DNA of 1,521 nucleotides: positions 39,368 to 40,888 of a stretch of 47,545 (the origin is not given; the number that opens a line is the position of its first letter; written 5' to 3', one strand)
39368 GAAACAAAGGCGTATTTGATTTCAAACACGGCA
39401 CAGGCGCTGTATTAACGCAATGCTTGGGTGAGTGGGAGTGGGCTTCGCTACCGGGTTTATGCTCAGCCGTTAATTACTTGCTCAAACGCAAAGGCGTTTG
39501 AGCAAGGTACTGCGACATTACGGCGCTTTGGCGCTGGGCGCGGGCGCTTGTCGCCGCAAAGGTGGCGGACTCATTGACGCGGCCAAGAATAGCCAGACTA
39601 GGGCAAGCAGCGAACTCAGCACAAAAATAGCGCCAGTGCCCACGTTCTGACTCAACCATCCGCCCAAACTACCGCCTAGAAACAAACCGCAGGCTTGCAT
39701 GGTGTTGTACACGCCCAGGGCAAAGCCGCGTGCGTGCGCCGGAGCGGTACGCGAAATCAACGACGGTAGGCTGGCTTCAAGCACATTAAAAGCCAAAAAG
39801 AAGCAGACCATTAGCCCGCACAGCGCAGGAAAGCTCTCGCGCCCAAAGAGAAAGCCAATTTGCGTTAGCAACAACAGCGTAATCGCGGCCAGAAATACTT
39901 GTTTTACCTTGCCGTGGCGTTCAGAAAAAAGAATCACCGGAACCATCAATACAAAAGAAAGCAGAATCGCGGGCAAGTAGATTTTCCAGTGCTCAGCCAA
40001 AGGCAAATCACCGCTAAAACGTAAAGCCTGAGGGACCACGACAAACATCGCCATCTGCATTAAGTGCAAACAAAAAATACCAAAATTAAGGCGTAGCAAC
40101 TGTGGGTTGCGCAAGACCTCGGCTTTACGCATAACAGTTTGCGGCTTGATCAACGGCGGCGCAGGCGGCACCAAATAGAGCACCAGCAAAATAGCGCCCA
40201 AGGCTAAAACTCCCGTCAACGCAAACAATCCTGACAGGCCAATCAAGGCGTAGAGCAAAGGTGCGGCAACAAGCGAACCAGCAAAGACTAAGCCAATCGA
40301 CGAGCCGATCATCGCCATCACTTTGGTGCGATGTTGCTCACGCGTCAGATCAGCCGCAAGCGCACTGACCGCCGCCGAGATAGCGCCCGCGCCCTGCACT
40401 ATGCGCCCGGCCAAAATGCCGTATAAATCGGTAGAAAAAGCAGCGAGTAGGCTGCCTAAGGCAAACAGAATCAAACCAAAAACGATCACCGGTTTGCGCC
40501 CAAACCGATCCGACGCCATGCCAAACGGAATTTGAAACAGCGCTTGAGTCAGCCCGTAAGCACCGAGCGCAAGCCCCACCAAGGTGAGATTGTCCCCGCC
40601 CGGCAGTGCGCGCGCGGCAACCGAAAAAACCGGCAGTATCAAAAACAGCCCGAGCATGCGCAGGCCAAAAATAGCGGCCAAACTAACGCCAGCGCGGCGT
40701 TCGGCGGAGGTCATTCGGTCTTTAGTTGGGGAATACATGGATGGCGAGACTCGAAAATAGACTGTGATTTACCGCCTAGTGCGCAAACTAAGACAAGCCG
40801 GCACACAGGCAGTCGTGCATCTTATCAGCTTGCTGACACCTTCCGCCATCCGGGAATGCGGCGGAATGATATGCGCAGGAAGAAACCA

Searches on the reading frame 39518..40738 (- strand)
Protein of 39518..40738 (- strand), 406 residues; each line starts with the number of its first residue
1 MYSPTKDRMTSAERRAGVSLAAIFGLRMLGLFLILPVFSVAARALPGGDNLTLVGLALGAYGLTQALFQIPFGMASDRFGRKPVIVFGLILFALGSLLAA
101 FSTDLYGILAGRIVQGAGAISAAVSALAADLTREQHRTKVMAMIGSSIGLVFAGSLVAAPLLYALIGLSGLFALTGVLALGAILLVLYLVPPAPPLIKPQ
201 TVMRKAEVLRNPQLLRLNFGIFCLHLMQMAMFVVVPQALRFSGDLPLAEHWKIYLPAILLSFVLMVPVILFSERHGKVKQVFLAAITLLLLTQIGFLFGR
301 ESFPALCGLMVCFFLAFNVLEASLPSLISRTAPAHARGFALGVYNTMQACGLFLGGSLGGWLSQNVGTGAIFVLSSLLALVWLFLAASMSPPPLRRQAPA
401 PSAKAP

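Call 6: search_protein_families(library=pfam, proteins=[window:39518-40738:-], max_evalue=0.01)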
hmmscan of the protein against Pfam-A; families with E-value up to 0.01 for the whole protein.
window:39518-40738:- (406 aa): 2 families
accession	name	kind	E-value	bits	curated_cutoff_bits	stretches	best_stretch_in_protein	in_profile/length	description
PF07690.21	MFS_1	-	2.4e-46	158.7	33.4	2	22-263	3-253/347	Major Facilitator Superfamily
PF00083.30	Sugar_tr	-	6.4e-10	38.9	22.3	1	53-187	47-189/452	Sugar (and other) transporter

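Call 84: search_protein_families(library=ncbifam, proteins=[window:39518-40738:-], max_evalue=0.00001)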
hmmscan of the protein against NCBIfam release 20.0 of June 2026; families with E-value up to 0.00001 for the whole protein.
window:39518-40738:- (406 aa): 43 families (the best 25 are shown)
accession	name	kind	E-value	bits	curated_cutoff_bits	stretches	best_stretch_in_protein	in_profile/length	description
TIGR00880.1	2_A_01_02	superfamily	1.6e-22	80.2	131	1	56-192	2-140/141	multidrug resistance protein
TIGR00895.1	2A0115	subfamily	3.8e-16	59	418.55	1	70-190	70-192/398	aromatic acid/H+ symport family MFS transporter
NF008650.1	PRK11646.1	equivalog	7e-14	51.6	469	1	26-364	21-358/400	multidrug efflux MFS transporter MdtH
NF008270.1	PRK11043.1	equivalog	1.1e-13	51.1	430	1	25-187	12-177/382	purine nucleoside transporter PunC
NF012174.0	tet_MFS_A_B_C_D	equivalog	1.1e-13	50.7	475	1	23-246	10-226/382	Tet(A)/Tet(B)/Tet(C) family tetracycline efflux MFS transporter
NF012190.1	tet_MFS_B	exception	2.8e-13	49.7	850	1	25-167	13-153/400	tetracycline efflux MFS transporter Tet(B)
NF012207.0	tet_MFS_H_J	exception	4e-13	49.2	700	1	26-167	14-153/392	Tet(H)/Tet(J) family tetracycline efflux MFS transporter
NF033134.0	cmlA_floR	equivalog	1.9e-12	47.4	450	1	28-213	23-209/388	CmlA/FloR family chloramphenicol efflux MFS transporter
NF012195.0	tet_MFS_H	exception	3.7e-12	46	840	1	25-169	13-156/392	tetracycline efflux MFS transporter Tet(H)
NF012194.0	tet_MFS_J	exception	2.8e-11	43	870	1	26-168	14-154/398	tetracycline efflux MFS transporter Tet(J)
TIGR00710.1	efflux_Bcr_CflA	subfamily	6.5e-11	42.3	200.9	1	20-210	10-200/385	Bcr/CflA family efflux MFS transporter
NF008314.0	PRK11102.1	equivalog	6.7e-11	42.1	303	1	20-193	15-188/396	Bcr/CflA family multidrug efflux MFS transporter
NF012186.0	tet_MFS_D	exception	1.8e-10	40.4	775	1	23-193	11-182/394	tetracycline efflux MFS transporter Tet(D)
NF008654.0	PRK11652.1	equivalog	2.4e-10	39.8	479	1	57-293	49-287/397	multidrug efflux MFS transporter EmrD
NF012187.0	tet_MFS_E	exception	5.4e-10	38.9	820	1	20-167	9-153/405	tetracycline efflux MFS transporter Tet(E)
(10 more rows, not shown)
